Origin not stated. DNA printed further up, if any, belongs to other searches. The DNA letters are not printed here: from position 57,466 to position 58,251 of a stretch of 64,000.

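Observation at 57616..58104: Staygreen (Mg-dechelatase family) homologue in a presumably non-phototrophic archaeon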

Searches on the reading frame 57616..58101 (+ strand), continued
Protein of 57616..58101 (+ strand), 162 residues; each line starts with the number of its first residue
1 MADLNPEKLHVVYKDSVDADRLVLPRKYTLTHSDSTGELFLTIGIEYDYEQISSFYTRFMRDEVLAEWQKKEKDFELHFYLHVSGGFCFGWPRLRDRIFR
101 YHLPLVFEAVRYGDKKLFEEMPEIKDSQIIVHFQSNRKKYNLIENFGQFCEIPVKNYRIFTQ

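Call 26: find_related_loci(query=A1, collection=genome_contigs, flank=8000)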
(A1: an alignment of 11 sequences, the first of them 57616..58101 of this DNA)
Query A1 (162 aa) in genome_contigs; peptide patterns used: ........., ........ (x = any residue, [..] = any of these).
132 stretches matched a pattern; 125 encode a relative of the query (tblastn E <= 1e-3); the best 80 are kept; 80 distinct loci.
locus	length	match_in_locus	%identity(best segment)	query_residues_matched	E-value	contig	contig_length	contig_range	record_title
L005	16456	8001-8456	78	1-152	8e-82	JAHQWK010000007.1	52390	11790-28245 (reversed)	MAG: Promethearchaeia archaeon isolate ABR05 NODE_148_length_52390_cov_9, whole genome shotgun sequence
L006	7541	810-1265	77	1-152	5e-81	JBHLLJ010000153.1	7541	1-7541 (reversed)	MAG: Candidatus Hermodarchaeota archaeon isolate DZ1M.436 DZ1M.436@45824, whole genome shotgun sequence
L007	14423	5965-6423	77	1-153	2e-80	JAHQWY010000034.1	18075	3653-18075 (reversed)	MAG: Promethearchaeia archaeon isolate WORC5 WOR136_contig-100_175, whole genome shotgun sequence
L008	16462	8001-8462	76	1-154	1e-79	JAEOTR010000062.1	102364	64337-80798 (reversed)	MAG: Promethearchaeota archaeon isolate YT5_013 k127_34740153, whole genome shotgun sequence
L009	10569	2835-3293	75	1-153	1e-79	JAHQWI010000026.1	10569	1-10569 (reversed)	MAG: Promethearchaeia archaeon isolate ABR03 NODE_1204_length_10569_cov_6, whole genome shotgun sequence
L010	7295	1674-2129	76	1-152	5e-79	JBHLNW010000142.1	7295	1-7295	MAG: Promethearchaeota archaeon isolate DZ2S.393 DZ2S.393@39595, whole genome shotgun sequence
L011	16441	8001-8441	80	1-147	2e-78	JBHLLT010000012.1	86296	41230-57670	MAG: Promethearchaeota archaeon isolate DZ1S.179 DZ1S.179@376, whole genome shotgun sequence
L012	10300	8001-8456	74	1-152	2e-77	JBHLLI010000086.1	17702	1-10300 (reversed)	MAG: Candidatus Hermodarchaeota archaeon isolate DZ1M.434 DZ1M.434@11589, whole genome shotgun sequence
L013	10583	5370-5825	76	1-152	3e-77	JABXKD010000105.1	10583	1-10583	MAG: Promethearchaeota archaeon isolate Hel_238_bin105 NODE_105_length_10583_cov_18.994384, whole genome shotgun sequenc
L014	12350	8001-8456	76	1-152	8e-77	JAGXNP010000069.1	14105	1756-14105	MAG: Promethearchaeota archaeon isolate bin41 NODE_69_length_14105_cov_48.747077, whole genome shotgun sequence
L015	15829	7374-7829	76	1-152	1e-76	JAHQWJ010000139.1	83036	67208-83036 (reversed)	MAG: Promethearchaeia archaeon isolate ABR04 NODE_77_length_83036_cov_25, whole genome shotgun sequence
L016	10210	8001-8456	74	1-152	3e-76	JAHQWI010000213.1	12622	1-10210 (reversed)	MAG: Promethearchaeia archaeon isolate ABR03 NODE_961_length_12622_cov_3, whole genome shotgun sequence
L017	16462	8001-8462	73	1-154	8e-76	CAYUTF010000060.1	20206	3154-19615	MAG TPA_asm: uncultured archaeon isolate binchicken_co196_315 genome assembly, contig: NODE_3263_length_20206_cov_16.147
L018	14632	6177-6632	74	1-152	1e-74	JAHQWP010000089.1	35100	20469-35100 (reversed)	MAG: Promethearchaeia archaeon isolate ABR11 NODE_255_length_35100_cov_6, whole genome shotgun sequence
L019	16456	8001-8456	72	1-152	2e-74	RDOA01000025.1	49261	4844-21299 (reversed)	MAG: Promethearchaeota archaeon isolate DZG_bin1.240 NODE_25_length_49261_cov_15.906819, whole genome shotgun sequence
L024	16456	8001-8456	71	1-152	6e-72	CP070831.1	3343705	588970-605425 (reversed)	MAG: Promethearchaeota archaeon isolate bin108 chromosome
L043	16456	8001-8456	63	1-152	1e-64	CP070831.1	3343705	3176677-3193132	MAG: Promethearchaeota archaeon isolate bin108 chromosome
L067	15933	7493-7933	55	1-147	5e-51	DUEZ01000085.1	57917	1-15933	MAG TPA_asm: Anaerolineae bacterium isolate W379 Contig85, whole genome shotgun sequence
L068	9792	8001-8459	53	1-159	1e-50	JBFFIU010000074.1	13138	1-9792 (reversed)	MAG: Anaerolineales bacterium isolate Mix_mud17.2022.03.13 k141_2769267_length_13138_cov_22.3457, whole genome shotgun s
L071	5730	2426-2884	53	1-158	1e-49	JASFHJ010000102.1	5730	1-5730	MAG: Dehalococcoidia bacterium isolate D0608M20metaG_Bin_430 D0608M20metaG_FD_scaffold_1269_c1, whole genome shotgun seq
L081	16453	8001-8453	54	1-152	9e-48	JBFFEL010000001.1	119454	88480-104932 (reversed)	MAG: Anaerolineales bacterium isolate Mix_mud13.2021.11.71 k141_763204_length_119454_cov_11.9786, whole genome shotgun s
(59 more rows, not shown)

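Call 45: search_protein_representatives(protein=window:57616-58101:+)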
Query: 162 residues. Proteins with E-value up to 0.001 (for the whole library): 644; up to 1e-10: 364; up to 1e-30: 19. The best 150 are listed.
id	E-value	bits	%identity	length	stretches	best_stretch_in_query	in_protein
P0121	2.8e-46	173.9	58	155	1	3-148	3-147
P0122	1.4e-45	171.7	51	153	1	1-150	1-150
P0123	1.7e-44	168.2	52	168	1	1-151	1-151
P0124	3.8e-42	160.5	51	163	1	1-150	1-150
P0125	1.2e-38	149.1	48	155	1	1-151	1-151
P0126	1.3e-38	149.0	49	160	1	1-151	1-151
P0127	3.2e-37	144.5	45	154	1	2-151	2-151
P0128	7.8e-37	143.2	51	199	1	4-148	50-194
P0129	7.2e-36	140.1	69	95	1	60-152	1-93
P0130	3.5e-35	137.9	44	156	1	1-148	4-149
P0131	2.0e-33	132.1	47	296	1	1-153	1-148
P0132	1.2e-32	129.5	56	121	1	1-117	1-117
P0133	9.3e-32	126.7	50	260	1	21-148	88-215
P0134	1.1e-31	126.5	49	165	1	4-149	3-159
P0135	1.7e-31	125.8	54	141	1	1-113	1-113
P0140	5.0e-30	121.1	47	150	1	2-147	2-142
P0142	6.2e-30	120.8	48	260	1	4-156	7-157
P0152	5.3e-28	114.5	49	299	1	26-148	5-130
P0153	6.5e-28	114.2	45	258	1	3-158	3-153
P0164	1.0e-25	107.1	43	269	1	5-148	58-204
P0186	1.6e-23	99.9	43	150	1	2-149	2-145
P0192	5.1e-23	98.3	40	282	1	19-149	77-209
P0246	9.6e-20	87.6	41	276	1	25-147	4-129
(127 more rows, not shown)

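Call 48: list_cluster_members(proteins=[P0133, P0164, P0192, P0246, P0152, P0142, P0153, P0140, P0186, P0121])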
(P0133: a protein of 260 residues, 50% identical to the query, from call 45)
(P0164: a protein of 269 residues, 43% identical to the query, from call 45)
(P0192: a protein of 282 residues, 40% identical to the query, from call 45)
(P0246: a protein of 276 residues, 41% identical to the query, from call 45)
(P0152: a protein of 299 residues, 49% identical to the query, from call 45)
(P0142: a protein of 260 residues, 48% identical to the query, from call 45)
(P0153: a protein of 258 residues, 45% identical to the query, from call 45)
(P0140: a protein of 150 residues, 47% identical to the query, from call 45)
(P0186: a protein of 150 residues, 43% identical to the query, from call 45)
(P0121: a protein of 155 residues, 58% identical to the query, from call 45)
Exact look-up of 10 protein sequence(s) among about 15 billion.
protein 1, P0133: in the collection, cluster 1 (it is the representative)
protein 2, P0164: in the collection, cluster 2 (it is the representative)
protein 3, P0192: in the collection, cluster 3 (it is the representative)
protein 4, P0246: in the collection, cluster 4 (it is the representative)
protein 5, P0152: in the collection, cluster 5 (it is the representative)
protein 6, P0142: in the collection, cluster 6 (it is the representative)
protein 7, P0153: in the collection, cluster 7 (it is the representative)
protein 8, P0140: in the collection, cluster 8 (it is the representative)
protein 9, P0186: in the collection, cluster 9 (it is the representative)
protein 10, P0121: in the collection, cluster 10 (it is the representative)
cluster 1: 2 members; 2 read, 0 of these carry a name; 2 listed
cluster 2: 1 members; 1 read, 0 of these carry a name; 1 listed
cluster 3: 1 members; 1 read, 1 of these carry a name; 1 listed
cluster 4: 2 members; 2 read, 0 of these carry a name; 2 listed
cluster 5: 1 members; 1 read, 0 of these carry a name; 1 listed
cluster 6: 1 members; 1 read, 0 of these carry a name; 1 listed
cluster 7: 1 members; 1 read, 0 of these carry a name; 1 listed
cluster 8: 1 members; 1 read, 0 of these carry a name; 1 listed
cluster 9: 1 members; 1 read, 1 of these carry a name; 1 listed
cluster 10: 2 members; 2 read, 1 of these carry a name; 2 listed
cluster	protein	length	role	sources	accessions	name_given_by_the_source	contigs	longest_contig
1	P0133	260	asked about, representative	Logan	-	-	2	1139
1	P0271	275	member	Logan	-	-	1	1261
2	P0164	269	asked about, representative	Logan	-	-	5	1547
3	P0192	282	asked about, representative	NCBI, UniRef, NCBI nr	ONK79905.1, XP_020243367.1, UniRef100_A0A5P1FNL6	uncharacterized protein A4U43_C01F11600 [Asparagus officinalis] | Staygreen protein domain-containing protein n=1 Tax=Asparagus officinalis TaxID=4686 ... | protein STAY-GREEN, chloroplastic-like [Asparagus officinalis]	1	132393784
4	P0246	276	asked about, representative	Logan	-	-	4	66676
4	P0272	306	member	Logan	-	-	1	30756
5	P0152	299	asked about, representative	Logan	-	-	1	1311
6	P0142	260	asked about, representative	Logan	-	-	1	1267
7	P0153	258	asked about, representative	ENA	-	-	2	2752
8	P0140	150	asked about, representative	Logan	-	-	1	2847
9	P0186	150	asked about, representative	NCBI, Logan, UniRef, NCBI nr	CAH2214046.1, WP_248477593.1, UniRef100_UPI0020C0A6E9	staygreen family protein [Tepidibacter aestuarii] | staygreen family protein n=1 Tax=Tepidibacter aestuarii TaxID=2925782 RepID=UPI0020C0A6E9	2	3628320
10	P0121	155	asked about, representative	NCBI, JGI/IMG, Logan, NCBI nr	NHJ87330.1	MAG: hypothetical protein FK734_17835 [Asgard group archaeon] | hypothetical protein [Asgard group archaeon]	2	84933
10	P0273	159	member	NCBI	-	-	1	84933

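Call 50: search_protein_families(library=pfam, proteins=[L067:5366-6148:+, L067:2374-3846:+, L067:3871-4248:+, L067:4320-5189:+, L067:6303-6644:+, L067:6769-7440:+, L081:436-1785:+, L081:3177-4718:+, L068:6889-7944:+, L071:1486-2013:+], max_evalue=0.05)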
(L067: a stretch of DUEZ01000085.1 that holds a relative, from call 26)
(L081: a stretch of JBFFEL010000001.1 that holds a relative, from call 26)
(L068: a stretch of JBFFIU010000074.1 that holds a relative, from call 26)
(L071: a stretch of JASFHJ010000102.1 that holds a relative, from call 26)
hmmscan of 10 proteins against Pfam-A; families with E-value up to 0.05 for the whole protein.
L067:5366-6148:+ (261 aa): 1 family
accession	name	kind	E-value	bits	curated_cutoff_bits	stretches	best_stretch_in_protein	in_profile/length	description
PF03073.20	TspO_MBR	-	3.4e-06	27.3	24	1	23-165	11-142/145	TspO/MBR family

L067:2374-3846:+ (491 aa): 8 families
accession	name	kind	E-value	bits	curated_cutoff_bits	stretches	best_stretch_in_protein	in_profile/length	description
PF11066.14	DUF2867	-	2.8e-32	112.4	27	1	336-471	9-140/142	Protein of unknown function (DUF2867)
PF13460.12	NAD_binding_10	-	2.1e-14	54.2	27.2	1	11-118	1-102/184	NAD(P)H-binding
PF05368.20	NmrA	-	2.8e-14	53.9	27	1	5-111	3-104/298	NmrA-like family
PF01370.27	Epimerase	-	4.8e-11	43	20.9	1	7-113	1-114/240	NAD dependent epimerase/dehydratase family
PF01073.25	3Beta_HSD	-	8.7e-08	32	22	1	8-92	1-89/280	3-beta hydroxysteroid dehydrogenase/isomerase family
PF16363.11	GDP_Man_Dehyd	-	5.3e-05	23.3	27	1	8-70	1-74/332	GDP-mannose 4,6 dehydratase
PF00106.31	adh_short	-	0.0066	16.4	26.6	1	6-81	2-82/195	short chain dehydrogenase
PF04321.23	RmlD_sub_bind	-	0.029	13.9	27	1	6-69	2-49/287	RmlD substrate binding domain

L067:3871-4248:+ (126 aa): 1 family
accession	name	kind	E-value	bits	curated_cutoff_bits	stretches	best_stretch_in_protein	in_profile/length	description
PF07343.16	DUF1475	-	2.8e-08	34.3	22.3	1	39-107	29-96/236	Protein of unknown function (DUF1475)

L067:4320-5189:+ (290 aa): 2 families
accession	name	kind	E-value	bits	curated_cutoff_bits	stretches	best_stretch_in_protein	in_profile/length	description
PF02645.21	DegV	-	1e-78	265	27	1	2-277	1-279/280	Uncharacterised protein, DegV family COG1307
PF13684.11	FakA-like_C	-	0.005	16.7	23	1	77-196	41-143/216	Fatty acid kinase subunit A-like, C-terminal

L067:6303-6644:+ (114 aa): 2 families
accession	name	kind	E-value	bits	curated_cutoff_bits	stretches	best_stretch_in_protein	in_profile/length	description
PF14248.12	DUF4345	-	1.5e-06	28.6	26.5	1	4-114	2-117/119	Domain of unknown function (DUF4345)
PF14087.12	DUF4267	-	0.0019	18.6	27.8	1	12-112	1-103/110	Domain of unknown function (DUF4267)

L067:6769-7440:+ (224 aa): 1 family
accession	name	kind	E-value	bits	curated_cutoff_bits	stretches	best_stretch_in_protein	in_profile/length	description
PF11361.13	DUF3159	-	8.6e-34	117.4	34.2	1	17-192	3-179/188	Protein of unknown function (DUF3159)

L081:436-1785:+ (450 aa): 4 families
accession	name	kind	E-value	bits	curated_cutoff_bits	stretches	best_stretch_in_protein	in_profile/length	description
PF13411.12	MerR_1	-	2.3e-11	44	21.6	1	23-84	3-63/69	MerR HTH family regulatory protein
PF02607.22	B12-binding_2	-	2.8e-11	43.9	23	1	125-196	2-73/74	B12 binding domain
PF00376.29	MerR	-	9.7e-10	38.6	28.2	1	25-59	4-38/38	MerR family regulatory protein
PF02310.24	B12-binding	-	5.8e-08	33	32.1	1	207-306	1-103/121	B12 binding domain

L081:3177-4718:+ (514 aa): 15 families
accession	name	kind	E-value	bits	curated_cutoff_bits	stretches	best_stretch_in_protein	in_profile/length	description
PF01593.30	Amino_oxidase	-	1.5e-20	74.4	19.8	1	12-490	2-441/443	Flavin containing amine oxidoreductase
PF01266.30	DAO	-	8.2e-14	52.3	27.9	1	3-318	1-227/353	FAD dependent oxidoreductase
PF13450.12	NAD_binding_8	-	4.4e-13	49.7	21.9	1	6-60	1-55/68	NAD(P)-binding Rossmann-like domain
PF07992.20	Pyr_redox_2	-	8.5e-09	35.7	26.1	1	3-47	2-39/291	Pyridine nucleotide-disulphide oxidoreductase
PF01946.23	Thi4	-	1.2e-05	25.1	26.2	1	3-41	19-58/235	Thi4 family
PF13738.12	Pyr_redox_3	-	1.9e-05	24.5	30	1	5-33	1-30/305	Pyridine nucleotide-disulphide oxidoreductase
PF03486.20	HI0933_like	-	4e-05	23.6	50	1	3-33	2-32/244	HI0933-like protein Rossmann domain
PF00890.30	FAD_binding_2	-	5.3e-05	23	20.4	1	4-38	2-36/414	FAD binding domain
PF00070.33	Pyr_redox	-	0.00012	23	22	1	3-35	1-33/82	Pyridine nucleotide-disulphide oxidoreductase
PF12831.13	FAD_oxidored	-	0.00025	20.9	27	1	4-40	2-38/416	FAD dependent oxidoreductase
PF01494.25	FAD_binding_3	-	0.00042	20.1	22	1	3-33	3-33/349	FAD binding domain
PF01134.28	GIDA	-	0.0016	18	22.1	1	3-32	1-30/391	Glucose inhibited division protein A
PF01262.27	AlaDh_PNT_C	-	0.0018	18.2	23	1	3-33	30-60/214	Alanine dehydrogenase/PNT, C-terminal domain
PF13454.12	NAD_binding_9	-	0.0031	17.9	21.8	0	5-35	1-35/155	FAD-NAD(P)-binding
PF05834.18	Lycopene_cycl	-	0.047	13.2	23.4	0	4-32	2-32/380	Lycopene cyclase protein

L068:6889-7944:+ (352 aa): 0 families

L071:1486-2013:+ (176 aa): 0 families

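Call 76: predict_structure(alignment_id=A4)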
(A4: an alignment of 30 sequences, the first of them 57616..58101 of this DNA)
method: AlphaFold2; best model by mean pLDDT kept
length: 162 residues; sequences in the alignment: 30
mean_pLDDT: 76.5   pTM: 0.76
mean pLDDT of the five models: 76.5, 74.4, 74.0, 73.7, 70.5
residues with pLDDT >= 90: 22; 70-90: 99; 50-70: 26; < 50: 15
segments of 3 or more residues with pLDDT < 50: 53-60, 158-162
pLDDT, mean of each block of 10 residues (from residue 1): 76 74 81 78 84 46 82 88 64 77 87 88 89 78 87 54 31
secondary structure, 60 per line:
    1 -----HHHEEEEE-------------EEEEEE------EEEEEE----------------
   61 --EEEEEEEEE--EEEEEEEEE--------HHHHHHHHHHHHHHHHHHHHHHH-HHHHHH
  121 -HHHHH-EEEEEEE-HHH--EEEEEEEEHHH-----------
elements in order: E9-13 E27-32 E39-44 E63-71 E74-82 H91-113 H115-120 H122-126 E128-134 E141-148
